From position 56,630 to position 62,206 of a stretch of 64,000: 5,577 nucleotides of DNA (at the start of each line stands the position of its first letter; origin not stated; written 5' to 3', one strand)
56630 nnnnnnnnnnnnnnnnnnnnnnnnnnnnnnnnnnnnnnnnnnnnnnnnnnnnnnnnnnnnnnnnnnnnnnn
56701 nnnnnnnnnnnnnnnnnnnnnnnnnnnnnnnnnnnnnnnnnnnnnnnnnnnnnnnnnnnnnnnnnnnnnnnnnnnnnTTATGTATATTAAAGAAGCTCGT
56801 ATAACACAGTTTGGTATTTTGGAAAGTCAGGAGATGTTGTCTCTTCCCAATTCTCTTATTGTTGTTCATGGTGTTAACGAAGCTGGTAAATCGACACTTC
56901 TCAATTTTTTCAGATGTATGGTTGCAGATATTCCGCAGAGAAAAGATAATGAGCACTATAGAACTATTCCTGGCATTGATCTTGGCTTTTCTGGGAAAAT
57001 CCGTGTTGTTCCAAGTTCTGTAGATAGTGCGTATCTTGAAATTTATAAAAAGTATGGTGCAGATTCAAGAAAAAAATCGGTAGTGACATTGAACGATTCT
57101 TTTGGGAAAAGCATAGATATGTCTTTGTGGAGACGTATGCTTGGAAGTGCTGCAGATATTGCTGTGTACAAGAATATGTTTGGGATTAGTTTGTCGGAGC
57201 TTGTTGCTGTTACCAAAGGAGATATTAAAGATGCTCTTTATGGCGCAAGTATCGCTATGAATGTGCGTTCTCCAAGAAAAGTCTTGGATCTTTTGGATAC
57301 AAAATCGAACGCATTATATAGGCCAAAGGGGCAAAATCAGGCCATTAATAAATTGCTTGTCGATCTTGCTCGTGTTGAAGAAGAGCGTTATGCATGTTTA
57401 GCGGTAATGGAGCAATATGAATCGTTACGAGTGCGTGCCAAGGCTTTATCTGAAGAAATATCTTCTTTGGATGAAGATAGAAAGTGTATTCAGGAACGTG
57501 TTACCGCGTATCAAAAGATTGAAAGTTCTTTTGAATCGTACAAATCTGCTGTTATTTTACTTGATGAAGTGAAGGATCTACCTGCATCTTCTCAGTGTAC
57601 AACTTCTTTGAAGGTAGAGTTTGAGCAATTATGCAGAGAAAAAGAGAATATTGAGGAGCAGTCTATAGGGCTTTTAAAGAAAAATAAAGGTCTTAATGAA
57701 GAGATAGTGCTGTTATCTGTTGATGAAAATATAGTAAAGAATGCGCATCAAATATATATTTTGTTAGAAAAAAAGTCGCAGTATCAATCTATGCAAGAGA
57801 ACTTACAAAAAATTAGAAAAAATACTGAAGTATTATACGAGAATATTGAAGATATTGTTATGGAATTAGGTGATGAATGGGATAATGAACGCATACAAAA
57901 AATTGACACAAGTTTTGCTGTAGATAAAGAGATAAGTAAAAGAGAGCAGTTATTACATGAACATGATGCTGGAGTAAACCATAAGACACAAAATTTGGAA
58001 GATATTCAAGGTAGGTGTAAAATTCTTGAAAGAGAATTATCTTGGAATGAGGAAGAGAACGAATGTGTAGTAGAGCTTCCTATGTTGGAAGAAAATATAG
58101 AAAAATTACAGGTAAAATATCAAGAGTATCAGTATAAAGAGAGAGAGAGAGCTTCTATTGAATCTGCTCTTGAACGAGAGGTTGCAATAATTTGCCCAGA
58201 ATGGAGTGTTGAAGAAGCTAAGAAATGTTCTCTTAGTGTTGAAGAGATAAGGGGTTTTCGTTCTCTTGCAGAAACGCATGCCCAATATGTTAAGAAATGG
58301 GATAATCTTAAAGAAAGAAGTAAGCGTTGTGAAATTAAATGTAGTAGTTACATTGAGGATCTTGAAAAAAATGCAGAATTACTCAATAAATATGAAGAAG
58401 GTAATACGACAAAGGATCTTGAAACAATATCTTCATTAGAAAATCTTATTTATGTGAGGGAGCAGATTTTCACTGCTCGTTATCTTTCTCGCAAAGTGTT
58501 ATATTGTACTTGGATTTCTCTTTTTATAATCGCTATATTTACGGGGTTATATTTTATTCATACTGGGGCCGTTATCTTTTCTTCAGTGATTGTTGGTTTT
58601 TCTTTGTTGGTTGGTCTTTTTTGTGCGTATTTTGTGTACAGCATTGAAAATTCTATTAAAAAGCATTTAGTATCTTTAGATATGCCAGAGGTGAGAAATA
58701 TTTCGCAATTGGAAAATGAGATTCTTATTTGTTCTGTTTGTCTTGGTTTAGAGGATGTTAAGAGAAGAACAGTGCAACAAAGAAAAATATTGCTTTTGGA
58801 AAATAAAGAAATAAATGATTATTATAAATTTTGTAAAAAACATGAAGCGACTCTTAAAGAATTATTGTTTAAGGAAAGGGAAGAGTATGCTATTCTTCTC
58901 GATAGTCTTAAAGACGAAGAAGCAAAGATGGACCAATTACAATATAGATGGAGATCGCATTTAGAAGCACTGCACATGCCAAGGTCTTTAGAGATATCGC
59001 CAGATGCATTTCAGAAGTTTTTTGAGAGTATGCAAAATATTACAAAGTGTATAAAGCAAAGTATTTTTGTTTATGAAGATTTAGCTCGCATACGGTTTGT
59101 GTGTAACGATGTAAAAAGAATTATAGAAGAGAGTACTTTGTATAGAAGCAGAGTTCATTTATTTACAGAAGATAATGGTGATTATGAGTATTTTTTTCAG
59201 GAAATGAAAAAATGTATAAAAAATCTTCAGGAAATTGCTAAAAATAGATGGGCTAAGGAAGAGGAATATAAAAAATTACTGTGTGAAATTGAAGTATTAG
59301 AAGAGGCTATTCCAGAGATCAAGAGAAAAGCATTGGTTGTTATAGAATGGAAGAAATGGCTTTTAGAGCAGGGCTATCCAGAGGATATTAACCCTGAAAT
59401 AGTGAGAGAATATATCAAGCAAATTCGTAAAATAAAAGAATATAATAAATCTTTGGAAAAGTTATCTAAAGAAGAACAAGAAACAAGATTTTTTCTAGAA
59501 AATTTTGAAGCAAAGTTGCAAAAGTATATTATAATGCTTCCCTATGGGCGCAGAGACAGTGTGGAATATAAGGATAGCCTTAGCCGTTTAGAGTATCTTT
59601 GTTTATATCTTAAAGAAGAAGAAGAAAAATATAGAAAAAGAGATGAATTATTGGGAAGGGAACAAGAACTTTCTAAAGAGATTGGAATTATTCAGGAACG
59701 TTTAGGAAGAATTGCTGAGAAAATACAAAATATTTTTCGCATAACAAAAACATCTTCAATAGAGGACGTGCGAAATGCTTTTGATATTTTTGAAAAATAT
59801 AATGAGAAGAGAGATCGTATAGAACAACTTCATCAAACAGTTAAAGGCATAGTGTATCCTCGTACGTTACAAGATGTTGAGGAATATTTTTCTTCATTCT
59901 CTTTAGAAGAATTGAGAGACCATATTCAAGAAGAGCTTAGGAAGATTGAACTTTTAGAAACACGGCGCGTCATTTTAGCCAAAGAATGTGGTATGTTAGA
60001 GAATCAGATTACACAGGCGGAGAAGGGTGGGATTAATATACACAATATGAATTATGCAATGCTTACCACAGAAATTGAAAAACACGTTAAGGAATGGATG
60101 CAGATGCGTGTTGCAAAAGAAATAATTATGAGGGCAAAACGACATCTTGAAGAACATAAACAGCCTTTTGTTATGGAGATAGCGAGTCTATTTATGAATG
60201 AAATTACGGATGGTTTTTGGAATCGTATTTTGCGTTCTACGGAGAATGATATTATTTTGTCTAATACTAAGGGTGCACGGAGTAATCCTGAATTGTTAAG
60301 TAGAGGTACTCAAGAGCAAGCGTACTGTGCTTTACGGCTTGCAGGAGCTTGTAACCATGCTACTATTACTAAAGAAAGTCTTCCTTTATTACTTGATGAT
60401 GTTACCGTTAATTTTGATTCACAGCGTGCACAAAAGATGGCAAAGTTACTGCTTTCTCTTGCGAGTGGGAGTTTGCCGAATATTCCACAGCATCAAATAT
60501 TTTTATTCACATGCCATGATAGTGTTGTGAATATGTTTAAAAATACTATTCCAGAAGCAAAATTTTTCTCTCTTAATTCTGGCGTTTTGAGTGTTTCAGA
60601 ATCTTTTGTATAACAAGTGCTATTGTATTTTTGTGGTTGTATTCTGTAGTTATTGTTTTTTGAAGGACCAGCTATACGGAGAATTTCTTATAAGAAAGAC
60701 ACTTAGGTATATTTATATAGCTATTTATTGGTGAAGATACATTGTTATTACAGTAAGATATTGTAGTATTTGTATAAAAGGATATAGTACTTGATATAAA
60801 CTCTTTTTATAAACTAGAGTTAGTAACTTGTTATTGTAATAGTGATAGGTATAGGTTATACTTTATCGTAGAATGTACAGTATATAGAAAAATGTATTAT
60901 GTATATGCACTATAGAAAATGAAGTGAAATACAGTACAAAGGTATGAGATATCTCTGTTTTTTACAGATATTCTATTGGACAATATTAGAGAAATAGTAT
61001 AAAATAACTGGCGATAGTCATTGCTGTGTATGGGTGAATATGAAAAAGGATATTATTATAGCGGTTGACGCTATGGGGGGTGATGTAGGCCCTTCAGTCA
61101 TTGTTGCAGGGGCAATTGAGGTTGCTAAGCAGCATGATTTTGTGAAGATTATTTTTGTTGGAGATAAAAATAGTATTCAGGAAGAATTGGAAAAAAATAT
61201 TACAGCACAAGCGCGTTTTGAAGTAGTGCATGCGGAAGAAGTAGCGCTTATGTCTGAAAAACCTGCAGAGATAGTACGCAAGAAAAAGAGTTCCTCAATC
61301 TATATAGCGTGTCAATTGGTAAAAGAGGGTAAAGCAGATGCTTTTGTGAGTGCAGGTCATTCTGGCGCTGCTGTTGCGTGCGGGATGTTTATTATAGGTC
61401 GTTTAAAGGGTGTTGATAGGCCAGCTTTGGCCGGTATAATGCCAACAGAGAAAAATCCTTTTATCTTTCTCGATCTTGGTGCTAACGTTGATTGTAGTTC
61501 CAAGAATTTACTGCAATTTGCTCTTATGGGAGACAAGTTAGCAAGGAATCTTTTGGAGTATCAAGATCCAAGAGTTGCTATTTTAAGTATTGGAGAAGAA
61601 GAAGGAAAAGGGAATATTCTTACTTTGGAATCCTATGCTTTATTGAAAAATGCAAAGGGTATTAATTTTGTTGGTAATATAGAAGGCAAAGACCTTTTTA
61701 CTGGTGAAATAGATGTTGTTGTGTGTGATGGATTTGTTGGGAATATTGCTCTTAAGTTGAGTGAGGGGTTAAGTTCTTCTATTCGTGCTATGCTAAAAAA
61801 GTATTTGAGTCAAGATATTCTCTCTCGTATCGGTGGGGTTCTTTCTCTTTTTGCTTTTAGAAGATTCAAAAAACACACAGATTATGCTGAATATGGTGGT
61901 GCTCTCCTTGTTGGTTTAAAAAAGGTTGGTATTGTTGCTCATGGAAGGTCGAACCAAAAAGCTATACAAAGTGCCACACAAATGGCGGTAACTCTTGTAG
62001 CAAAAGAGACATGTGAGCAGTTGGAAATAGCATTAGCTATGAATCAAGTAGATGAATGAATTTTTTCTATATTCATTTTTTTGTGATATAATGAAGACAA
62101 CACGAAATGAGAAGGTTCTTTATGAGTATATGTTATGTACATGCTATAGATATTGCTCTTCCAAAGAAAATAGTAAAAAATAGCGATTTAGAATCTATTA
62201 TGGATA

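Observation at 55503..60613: SbcD/YhaO-like nuclease paired with a 1277-aa SMC-like ATPase whose coiled coil is interrupted by a transmembrane hairpin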

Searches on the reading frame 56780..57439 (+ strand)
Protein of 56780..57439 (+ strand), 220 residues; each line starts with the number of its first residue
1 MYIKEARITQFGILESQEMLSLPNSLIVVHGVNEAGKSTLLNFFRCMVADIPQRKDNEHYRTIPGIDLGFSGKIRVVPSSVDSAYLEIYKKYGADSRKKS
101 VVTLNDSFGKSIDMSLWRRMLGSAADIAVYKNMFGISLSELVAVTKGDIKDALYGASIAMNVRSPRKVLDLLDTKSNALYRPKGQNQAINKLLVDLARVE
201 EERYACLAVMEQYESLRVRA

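Call 78: search_protein_representatives(alignment_id=A2)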
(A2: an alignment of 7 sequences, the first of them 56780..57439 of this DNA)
Query: 7 sequences, 220 profile positions. Proteins with E-value up to 0.001 (for the whole library): 14059; up to 1e-10: 6575; up to 1e-30: 1875. The best 150 are listed.
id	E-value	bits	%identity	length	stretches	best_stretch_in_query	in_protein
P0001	4.4e-80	284.6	-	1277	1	1-219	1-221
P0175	4.4e-77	274.8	-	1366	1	1-217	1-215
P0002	1.3e-76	273.3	-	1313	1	1-219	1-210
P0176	3.9e-74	265.1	-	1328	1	1-217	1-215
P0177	9.5e-73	260.6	-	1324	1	1-218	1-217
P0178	1.1e-71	257.1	-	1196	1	1-218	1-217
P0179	1.2e-70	253.7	-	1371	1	1-218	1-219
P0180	2.1e-70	252.9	-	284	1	1-217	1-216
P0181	1.3e-68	247.0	-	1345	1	1-217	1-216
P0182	2.1e-68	246.4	-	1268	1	1-217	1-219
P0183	2.3e-68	246.3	-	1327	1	1-217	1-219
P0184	3.6e-68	245.6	-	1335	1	1-218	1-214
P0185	5.1e-68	245.2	-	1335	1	1-215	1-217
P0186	5.2e-68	245.1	-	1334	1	1-218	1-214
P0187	1.5e-67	243.6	-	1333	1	1-217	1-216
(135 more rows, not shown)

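Call 89: search_solved_structures(query=A2, max_evalue=1)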
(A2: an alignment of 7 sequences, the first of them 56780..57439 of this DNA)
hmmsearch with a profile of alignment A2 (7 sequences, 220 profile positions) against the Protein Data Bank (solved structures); distinct sequences matched with E-value up to 1: 74 (the best 60 are shown).
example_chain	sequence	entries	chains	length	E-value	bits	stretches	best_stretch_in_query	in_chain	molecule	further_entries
4fin_A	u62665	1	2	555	0.0021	20.7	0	13-44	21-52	EttA (YjjK) ABCF family protein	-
9nl5_E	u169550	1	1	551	0.0022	20.7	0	13-44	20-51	EttA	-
9nlb_E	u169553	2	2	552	0.0022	20.7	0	13-44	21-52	Energy-dependent translational throttle protein EttA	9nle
3j5s_D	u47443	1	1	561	0.0022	20.7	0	13-44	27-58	Energy-dependent translational throttle A (EttA)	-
5z67_A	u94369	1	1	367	0.0058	19.3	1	1-50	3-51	DNA replication and repair protein RecF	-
8roh_A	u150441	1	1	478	0.006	19.3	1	1-49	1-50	Structural maintenance of chromosomes protein 3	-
5z69_A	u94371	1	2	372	0.0062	19.2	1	1-50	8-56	DNA replication and repair protein RecF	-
5z68_A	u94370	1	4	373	0.0062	19.2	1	1-50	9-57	DNA replication and repair protein RecF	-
9nlh_H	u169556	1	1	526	0.0073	19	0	13-44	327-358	YheS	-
8a3k_UNK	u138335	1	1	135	0.0074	19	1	156-209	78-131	sc-apCC-4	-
1xzp_A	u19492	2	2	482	0.014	18.1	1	27-183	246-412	Probable tRNA modification GTPase trmE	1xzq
3aux_A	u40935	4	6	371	0.018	17.7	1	1-214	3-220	DNA double-strand break repair rad50 ATPase | DNA double-strand break repair Rad50 ATPase,DNA double-strand break repair Rad50 ATPase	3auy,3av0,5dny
8ux9_B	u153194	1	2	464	0.021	17.5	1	21-49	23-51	AriA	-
9n69_A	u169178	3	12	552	0.022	17.4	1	6-48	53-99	AAA family ATPase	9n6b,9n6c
8v45_A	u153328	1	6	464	0.022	17.4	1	21-49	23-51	AriA antitoxin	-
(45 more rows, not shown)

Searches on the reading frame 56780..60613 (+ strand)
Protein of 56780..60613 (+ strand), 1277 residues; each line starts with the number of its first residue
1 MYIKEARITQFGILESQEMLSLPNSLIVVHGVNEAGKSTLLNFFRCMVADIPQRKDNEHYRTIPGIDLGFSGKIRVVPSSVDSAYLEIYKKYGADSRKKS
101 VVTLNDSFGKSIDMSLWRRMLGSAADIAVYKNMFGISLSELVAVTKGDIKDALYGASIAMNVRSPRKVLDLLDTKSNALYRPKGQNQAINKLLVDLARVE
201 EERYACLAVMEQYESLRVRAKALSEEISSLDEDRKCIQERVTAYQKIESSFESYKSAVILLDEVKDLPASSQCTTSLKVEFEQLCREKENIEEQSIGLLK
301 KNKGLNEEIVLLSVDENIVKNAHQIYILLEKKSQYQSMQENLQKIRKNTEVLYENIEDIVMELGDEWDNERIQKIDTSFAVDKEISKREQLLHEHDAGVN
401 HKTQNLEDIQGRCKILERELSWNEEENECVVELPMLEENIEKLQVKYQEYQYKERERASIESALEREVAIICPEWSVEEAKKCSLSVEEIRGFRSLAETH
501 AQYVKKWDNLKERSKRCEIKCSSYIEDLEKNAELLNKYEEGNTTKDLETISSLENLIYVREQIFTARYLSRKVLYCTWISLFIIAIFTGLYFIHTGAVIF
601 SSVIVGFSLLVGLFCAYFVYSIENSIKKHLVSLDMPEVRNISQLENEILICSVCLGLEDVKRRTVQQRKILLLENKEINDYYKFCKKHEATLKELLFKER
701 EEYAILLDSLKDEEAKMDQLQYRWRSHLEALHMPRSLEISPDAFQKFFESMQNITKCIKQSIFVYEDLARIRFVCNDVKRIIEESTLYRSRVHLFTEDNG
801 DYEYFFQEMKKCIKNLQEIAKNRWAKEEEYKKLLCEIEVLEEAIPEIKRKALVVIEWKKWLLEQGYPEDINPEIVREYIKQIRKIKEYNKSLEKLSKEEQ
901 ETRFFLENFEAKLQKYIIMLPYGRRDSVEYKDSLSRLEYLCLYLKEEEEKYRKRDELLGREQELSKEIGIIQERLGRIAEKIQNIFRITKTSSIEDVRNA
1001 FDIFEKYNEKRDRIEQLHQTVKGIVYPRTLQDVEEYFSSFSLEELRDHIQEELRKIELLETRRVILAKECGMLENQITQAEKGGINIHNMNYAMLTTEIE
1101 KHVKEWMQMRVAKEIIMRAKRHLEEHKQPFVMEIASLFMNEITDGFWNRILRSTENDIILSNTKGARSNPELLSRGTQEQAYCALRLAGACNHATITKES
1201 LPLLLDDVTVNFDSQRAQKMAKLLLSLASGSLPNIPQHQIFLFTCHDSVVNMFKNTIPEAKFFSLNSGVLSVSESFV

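Call 3: search_protein_families(library=pfam, proteins=[window:56780-60613:+], max_evalue=0.1)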
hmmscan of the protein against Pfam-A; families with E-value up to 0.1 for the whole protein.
window:56780-60613:+ (1277 aa): 3 families
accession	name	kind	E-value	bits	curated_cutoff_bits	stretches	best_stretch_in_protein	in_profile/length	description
PF13514.12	AAA_27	-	4.2e-14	53.1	22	1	1-202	1-195/206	AAA domain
PF02463.25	SMC_N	-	1.5e-05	25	40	1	312-1228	97-187/220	RecF/RecN/SMC N terminal domain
PF13476.12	AAA_23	-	6.5e-05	24.1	27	1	8-249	4-175/201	AAA domain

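Call 4: search_protein_families(library=ncbifam, proteins=[window:56780-60613:+], max_evalue=0.1)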
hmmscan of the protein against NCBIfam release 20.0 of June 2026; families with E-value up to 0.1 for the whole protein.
window:56780-60613:+ (1277 aa): 0 families

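Call 5: search_protein_families(library=padloc, proteins=[window:56780-60613:+], max_evalue=0.1)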
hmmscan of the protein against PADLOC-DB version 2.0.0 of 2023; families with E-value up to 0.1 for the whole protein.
window:56780-60613:+ (1277 aa): 2 families
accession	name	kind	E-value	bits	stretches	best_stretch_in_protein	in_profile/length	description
PDLC01391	Csx19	-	0.059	11.4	0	693-778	60-140/142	CAS-III-D; effector_UNK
PDLC04140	mad8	-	0.081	10.4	1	23-319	26-237/314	mads_8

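Call 9: find_homologous_proteins(query=window:56780-60610:+, region=1-1277)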
Query window:56780-60610:+, residues 1-1277 (1277 aa): 33 proteins with E <= 0.001 among 8000 candidates.
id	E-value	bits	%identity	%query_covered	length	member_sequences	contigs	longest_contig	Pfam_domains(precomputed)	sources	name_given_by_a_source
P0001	0.0e+0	2811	100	100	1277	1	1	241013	PF13514.13,PF02463.26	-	-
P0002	4.1e-45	172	26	32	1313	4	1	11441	PF13514.13,PF13175.13,PF13476.13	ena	-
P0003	6.1e-35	139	31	19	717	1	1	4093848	PF13514.13,PF13175.13,PF13476.13,PF02463.26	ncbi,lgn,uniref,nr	ncbi:MAG: AAA family ATPase [Candidatus Cohnella colombiensis]|uniref:AAA family ATPase n=1 Tax=Cand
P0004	9.1e-35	138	30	20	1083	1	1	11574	PF13514.13,PF13175.13,PF13476.13,PF02463.26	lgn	-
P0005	1.8e-34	137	33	15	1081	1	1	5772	PF13514.13,PF13175.13,PF13476.13,PF02463.26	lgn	-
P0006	2.7e-34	137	32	16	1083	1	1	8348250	PF13514.13,PF13175.13,PF13476.13,PF02463.26,PF13304.13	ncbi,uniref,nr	ncbi:AAA family ATPase [Cohnella herbarum]|uniref:AAA family ATPase n=1 Tax=Cohnella herbarum TaxID=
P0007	3.1e-34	136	30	20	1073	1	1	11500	PF13514.13,PF13175.13,PF13476.13,PF02463.26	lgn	-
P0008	8.1e-34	135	31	18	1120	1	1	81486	PF13514.13,PF13175.13,PF13476.13,PF02463.26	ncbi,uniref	ncbi:AAA family ATPase [Cohnella suwonensis]|uniref:AAA family ATPase n=1 Tax=Cohnella suwonensis Ta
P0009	1.3e-33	134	32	16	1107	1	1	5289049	PF13514.13,PF13175.13,PF13476.13,PF02463.26,PF13304.13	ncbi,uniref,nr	ncbi:AAA family ATPase [Cohnella candidum]|uniref:YhaN AAA domain-containing protein n=1 Tax=Cohnell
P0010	2.8e-33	133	29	16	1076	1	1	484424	PF13514.13,PF13476.13,PF02463.26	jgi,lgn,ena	-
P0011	1.1e-32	131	27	21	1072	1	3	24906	PF13514.13,PF13476.13,PF02463.26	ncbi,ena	-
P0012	7.9e-32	128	33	16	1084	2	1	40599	PF13514.13,PF13175.13,PF13476.13,PF02463.26,PF13304.13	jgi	-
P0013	3.2e-30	123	31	16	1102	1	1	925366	PF13514.13,PF13175.13,PF13476.13,PF02463.26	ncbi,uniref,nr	ncbi:hypothetical protein D7Z26_13275 [Cohnella endophytica]|uniref:YhaN AAA domain-containing prote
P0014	4.8e-30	123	33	17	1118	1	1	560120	PF13514.13,PF13175.13,PF13476.13,PF02463.26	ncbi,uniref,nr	ncbi:AAA family ATPase [Cohnella sp. CFH 77786]|uniref:AAA family ATPase n=1 Tax=Cohnella sp. CFH 77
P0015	5.1e-30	122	31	16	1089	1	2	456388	PF13514.13,PF13476.13,PF02463.26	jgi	-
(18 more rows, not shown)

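Call 10: find_related_loci(query=window:56780-60610:+, collection=genome_contigs, flank=6000)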
Query window:56780-60610:+ (1277 aa) in genome_contigs; peptide patterns used: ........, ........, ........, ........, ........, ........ (x = any residue, [..] = any of these).
40 stretches matched a pattern, but none encodes a relative of the query by tblastn (E <= 1e-3).

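Call 24: find_encoding_contigs(protein=P0002, flank=8000, max_places=3)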
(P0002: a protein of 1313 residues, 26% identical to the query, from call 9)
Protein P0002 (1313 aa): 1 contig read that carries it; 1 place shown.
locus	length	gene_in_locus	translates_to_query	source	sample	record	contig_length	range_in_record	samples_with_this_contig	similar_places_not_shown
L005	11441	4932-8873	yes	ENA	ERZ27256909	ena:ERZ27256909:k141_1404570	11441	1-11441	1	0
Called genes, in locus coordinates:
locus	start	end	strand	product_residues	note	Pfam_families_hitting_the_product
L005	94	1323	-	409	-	PF00375:SDF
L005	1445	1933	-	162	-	PF13528:Glyco_trans_1_3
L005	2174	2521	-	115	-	PF13528:Glyco_trans_1_3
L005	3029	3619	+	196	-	-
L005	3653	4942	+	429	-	PF00149:Metallophos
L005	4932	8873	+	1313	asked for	PF13175:AAA_15 (weak), PF13476:AAA_23, PF13514:AAA_27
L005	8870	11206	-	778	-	PF00990:GGDEF, PF13174:TPR_6 (faint), PF13428:TPR_14 (faint), PF13431:TPR_17 (faint), PF13424:TPR_12, PF13181:TPR_8 (weak), PF13429:TPR_15 (weak), PF14559:TPR_19 (weak), +4 more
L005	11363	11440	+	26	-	?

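Call 46: search_solved_structures(query=window:56780-60610:+, max_evalue=0.01)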
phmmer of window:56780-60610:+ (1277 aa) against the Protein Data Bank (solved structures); distinct sequences matched with E-value up to 0.01: 0.

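Call 88: search_solved_structures(query=A1, max_evalue=1)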
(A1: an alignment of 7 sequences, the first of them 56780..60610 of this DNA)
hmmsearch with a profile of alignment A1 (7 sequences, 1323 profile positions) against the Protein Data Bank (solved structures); distinct sequences matched with E-value up to 1: 25.
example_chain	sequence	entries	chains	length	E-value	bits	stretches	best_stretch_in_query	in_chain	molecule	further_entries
3qku_A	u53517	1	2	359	1.3e-06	29.6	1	1091-1270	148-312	DNA double-strand break repair rad50 ATPase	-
3qkt_A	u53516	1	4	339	5.7e-05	24.2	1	1185-1270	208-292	DNA double-strand break repair rad50 ATPase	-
4nck_A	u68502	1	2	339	0.0001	23.4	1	1185-1270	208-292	DNA double-strand break repair Rad50 ATPase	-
4nch_A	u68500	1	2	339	0.00051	21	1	1185-1246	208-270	DNA double-strand break repair Rad50 ATPase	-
4nci_A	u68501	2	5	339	0.00095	20.1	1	1185-1228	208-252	DNA double-strand break repair Rad50 ATPase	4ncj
3qkr_B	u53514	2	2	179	0.0015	19.5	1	1185-1271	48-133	DNA double-strand break repair rad50 ATPase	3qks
1ii8_B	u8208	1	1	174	0.0022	18.9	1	1185-1271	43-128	Rad50 ABC-ATPase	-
1f2t_B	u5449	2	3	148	0.0034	18.3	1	1185-1271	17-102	RAD50 ABC-ATPASE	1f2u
1us8_B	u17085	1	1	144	0.0084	17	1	1185-1271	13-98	DNA DOUBLE-STRAND BREAK REPAIR RAD50 ATPASE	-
9tlt_A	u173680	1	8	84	0.013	16.4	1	670-739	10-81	Sc-apCC-2-KLHL20-4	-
4qkv_A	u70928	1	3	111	0.017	16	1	440-531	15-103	Polymerase I and transcript release factor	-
9egn_A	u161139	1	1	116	0.019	15.8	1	439-531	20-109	Caveolae-associated protein 1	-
9eiu_A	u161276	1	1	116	0.02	15.8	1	439-531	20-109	Caveolae-associated protein 1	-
21ty_A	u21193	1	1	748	0.2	12.5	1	730-992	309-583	Free fatty acid receptor 2,human free fatty acid receptor 2 (FFA2) fused with de novo desi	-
8ux9_B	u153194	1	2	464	0.22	12.3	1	24-48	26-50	AriA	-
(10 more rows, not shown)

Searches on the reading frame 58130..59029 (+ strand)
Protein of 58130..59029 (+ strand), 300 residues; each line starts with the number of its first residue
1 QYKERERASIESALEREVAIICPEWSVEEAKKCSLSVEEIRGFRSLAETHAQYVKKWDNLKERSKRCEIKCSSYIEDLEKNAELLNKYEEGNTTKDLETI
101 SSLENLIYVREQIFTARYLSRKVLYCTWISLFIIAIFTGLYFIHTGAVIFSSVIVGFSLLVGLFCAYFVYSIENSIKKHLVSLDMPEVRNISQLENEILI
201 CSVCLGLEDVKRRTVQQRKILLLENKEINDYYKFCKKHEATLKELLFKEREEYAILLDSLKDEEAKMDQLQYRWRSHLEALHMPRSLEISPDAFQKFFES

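Call 60: predict_structure(alignment_id=A3)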
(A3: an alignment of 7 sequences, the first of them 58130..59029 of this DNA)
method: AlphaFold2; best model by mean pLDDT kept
length: 300 residues; sequences in the alignment: 7
mean_pLDDT: 82.1   pTM: 0.50
mean pLDDT of the five models: 82.1, 74.8, 74.5, 74.3, 72.7
residues with pLDDT >= 90: 74; 70-90: 182; 50-70: 44; < 50: 0
segments of 3 or more residues with pLDDT < 50: none
pLDDT, mean of each block of 10 residues (from residue 1): 79 75 65 70 86 92 95 95 85 83 87 82 81 81 70 76 78 72 66 86 87 89 89 93 96 95 91 84 65 72
secondary structure, 60 per line:
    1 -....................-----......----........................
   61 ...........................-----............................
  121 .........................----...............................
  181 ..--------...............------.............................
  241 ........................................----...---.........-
elements in order: H2-21 H27-32 H37-87 H93-145 H150-182 H191-205 H212-280 H291-299

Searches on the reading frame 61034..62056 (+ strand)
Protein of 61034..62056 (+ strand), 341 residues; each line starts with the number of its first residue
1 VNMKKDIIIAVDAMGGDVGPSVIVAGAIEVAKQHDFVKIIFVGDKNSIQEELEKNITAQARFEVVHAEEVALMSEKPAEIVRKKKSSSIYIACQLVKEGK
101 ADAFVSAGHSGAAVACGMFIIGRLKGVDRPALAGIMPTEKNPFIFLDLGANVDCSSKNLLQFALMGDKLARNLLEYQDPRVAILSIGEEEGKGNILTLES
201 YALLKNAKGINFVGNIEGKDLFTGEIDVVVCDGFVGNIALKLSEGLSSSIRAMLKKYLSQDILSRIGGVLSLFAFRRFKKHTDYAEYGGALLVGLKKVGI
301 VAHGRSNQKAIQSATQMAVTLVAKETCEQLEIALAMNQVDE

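Call 59: search_protein_families(library=pfam, proteins=[window:61034-62056:+], max_evalue=0.001)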
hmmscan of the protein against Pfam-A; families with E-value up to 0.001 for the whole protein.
window:61034-62056:+ (341 aa): 2 families
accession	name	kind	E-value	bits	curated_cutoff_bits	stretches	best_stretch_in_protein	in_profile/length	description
PF02504.20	FA_synthesis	-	1.8e-108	362.9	29.1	1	9-328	3-323/324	Fatty acid synthesis protein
PF01515.24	PTA_PTB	-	1.6e-11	44.6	24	1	22-188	25-205/319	Phosphate acetyl/butaryl transferase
